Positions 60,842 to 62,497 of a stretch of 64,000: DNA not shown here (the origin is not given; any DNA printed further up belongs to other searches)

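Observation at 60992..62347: Helicase-loader homolog made of two complete DnaC/DnaI-type AAA+ modules in one chain, behind an N-terminal Cys4 motif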

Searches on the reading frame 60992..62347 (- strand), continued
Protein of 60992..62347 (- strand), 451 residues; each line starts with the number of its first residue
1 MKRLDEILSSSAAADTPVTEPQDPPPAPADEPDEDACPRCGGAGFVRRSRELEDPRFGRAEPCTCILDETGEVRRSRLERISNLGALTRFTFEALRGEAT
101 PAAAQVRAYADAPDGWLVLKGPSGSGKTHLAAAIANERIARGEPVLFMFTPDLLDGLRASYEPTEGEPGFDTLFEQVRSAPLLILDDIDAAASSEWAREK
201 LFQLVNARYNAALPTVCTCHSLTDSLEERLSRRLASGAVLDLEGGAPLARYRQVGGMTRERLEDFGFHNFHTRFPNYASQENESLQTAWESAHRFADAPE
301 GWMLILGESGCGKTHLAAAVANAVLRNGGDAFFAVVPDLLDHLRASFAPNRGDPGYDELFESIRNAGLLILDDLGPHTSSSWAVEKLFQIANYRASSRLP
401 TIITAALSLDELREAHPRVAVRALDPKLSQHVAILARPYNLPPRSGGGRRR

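Call 53: list_cluster_members(proteins=[P0246, P0269, P0251, P0266, P0233, P0121, P0124, P0122, P0125, P0130])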
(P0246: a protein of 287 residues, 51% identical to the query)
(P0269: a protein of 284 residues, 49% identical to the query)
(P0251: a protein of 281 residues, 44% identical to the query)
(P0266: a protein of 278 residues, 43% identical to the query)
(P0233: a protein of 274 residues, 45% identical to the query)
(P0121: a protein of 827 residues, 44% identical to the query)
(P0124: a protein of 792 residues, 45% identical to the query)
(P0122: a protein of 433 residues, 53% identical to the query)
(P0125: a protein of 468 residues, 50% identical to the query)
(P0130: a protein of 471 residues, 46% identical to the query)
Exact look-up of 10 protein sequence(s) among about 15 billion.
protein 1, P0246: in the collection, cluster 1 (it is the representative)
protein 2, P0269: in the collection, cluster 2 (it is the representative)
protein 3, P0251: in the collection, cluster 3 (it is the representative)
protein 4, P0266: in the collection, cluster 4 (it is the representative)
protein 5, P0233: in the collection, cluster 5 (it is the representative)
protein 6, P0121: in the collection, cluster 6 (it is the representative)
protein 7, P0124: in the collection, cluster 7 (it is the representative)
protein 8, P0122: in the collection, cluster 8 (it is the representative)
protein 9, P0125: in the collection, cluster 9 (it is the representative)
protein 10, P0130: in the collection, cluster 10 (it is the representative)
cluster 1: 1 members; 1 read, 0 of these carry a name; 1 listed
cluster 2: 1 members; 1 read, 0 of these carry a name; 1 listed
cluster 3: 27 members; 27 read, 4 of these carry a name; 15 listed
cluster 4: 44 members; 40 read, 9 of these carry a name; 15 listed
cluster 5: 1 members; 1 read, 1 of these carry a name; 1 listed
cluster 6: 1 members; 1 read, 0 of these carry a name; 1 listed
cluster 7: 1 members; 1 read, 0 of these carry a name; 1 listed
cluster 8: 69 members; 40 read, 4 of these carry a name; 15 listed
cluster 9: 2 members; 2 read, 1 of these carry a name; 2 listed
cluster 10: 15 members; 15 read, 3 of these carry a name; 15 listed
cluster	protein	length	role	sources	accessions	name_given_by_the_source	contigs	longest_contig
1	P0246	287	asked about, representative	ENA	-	-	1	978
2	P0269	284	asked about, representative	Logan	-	-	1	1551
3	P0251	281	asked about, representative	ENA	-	-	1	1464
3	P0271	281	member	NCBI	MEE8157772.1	MAG: ATP-binding protein [Dehalococcoidia bacterium]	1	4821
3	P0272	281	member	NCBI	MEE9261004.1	MAG: ATP-binding protein [Dehalococcoidia bacterium]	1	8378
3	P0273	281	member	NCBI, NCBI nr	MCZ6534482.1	MAG: ATP-binding protein [Chloroflexi bacterium] | ATP-binding protein [Chloroflexota bacterium]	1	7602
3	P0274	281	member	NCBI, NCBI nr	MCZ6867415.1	MAG: ATP-binding protein [Chloroflexi bacterium] | ATP-binding protein [Chloroflexota bacterium]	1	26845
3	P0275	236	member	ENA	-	-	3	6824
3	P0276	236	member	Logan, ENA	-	-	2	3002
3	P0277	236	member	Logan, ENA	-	-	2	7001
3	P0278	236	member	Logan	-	-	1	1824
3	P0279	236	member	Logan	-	-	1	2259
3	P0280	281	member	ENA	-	-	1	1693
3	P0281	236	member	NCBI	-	-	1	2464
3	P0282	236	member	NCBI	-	-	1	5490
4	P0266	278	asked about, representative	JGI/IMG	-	-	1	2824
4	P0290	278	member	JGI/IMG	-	DNA replication protein DnaC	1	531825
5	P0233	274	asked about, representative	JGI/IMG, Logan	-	DNA replication protein DnaC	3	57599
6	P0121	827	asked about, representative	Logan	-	-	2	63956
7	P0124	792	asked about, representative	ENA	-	-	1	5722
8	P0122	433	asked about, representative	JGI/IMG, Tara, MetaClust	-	strand:+ start:653 stop:1954 length:1302 start_codon:yes stop_codon:yes gene_type:complete | TARA_034_DCM_0.22-1.6_scaffold415324_2_gene419079 COG1484 K02315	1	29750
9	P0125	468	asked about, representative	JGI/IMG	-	-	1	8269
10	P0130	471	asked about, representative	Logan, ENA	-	-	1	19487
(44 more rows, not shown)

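Call 54: find_encoding_contigs(protein=P0290, flank=5000, max_places=2)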
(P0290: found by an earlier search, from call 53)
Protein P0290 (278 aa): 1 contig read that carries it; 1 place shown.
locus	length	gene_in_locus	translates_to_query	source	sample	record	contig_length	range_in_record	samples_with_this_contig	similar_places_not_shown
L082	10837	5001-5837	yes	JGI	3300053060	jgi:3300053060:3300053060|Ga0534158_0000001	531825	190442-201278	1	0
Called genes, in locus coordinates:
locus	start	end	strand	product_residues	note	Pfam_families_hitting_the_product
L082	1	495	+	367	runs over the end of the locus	PF09989:DUF2229 (faint)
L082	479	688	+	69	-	-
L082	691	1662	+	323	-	PF01869:BcrAD_BadFG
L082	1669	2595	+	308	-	PF00890:FAD_binding_2 (weak), PF01134:GIDA (faint), PF01266:DAO (faint), PF07992:Pyr_redox_2, PF12831:FAD_oxidored (weak), PF13450:NAD_binding_8 (weak), PF13738:Pyr_redox_3, PF00070:Pyr_redox, +2 more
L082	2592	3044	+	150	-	PF01281:Ribosomal_L9_N, PF03948:Ribosomal_L9_C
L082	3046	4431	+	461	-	PF00772:DnaB, PF03796:DnaB_C, PF13481:AAA_25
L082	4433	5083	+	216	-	PF07261:DnaB_2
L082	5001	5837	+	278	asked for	PF01695:IstB_IS21, PF00308:Bac_DnaA (weak), PF00004:AAA (weak)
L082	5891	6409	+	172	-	PF01844:HNH, PF14279:HNH_5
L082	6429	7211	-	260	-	PF04468:PSP1, PF28472:PSP1_3rd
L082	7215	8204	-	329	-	PF13177:DNA_pol3_delta2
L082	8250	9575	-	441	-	PF00278:Orn_DAP_Arg_deC, PF02784:Orn_Arg_deC_N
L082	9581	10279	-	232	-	PF03747:ADP_ribosyl_GH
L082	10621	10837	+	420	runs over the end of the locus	PF00675:Peptidase_M16, PF05193:Peptidase_M16_C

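Call 55: find_encoding_contigs(protein=P0274, flank=5000, max_places=2)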
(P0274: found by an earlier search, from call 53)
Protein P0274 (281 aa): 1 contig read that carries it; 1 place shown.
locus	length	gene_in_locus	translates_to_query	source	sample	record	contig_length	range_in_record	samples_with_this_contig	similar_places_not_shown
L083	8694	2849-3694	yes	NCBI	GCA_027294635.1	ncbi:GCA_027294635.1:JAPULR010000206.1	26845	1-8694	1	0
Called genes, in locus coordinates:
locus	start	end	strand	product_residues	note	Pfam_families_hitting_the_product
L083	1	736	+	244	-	PF01281:Ribosomal_L9_N, PF03948:Ribosomal_L9_C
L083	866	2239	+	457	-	PF00772:DnaB, PF13481:AAA_25, PF03796:DnaB_C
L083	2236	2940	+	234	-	PF07261:DnaB_2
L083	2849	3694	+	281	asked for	PF01695:IstB_IS21, PF00308:Bac_DnaA (weak)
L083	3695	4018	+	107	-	PF11969:DcpS_C, PF01230:HIT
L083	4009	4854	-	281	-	PF00753:Lactamase_B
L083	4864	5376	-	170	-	PF00156:Pribosyltran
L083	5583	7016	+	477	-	PF22311:DUF6970, PF27154:ORF11_beta, PF19671:DUF6174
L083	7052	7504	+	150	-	-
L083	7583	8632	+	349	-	PF02558:ApbA, PF08546:ApbA_C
